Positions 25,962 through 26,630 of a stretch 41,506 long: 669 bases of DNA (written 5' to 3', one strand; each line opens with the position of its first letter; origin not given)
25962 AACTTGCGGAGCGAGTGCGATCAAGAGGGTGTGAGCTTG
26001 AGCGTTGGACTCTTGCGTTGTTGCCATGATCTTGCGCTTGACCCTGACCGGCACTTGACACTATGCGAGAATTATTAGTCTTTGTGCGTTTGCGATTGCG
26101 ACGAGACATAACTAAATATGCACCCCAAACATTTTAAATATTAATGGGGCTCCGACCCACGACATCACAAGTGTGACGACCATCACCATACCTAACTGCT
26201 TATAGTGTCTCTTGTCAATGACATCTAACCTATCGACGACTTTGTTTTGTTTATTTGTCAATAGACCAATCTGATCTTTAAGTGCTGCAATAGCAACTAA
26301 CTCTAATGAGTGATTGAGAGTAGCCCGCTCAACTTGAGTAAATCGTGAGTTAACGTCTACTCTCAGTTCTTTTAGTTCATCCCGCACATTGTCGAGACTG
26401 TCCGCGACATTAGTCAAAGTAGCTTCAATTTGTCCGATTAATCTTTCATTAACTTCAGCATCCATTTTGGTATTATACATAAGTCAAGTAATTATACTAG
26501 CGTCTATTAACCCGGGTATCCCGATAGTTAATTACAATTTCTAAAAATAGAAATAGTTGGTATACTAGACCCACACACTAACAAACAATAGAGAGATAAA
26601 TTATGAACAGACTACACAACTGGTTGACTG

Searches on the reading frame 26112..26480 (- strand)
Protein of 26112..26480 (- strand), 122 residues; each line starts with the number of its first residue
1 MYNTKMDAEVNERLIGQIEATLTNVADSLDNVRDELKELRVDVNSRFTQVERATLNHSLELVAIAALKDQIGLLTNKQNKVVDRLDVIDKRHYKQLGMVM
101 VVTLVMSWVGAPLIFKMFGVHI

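Call 41: search_protein_families(library=pfam, proteins=[window:26112-26480:-], max_evalue=0.01)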
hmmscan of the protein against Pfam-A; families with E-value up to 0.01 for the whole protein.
window:26112-26480:- (122 aa): 1 family
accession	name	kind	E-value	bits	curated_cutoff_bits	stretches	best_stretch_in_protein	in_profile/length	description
PF04513.17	Baculo_PEP_C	-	0.0059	17.1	38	0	11-67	29-83/140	Baculovirus polyhedron envelope protein, PEP, C terminus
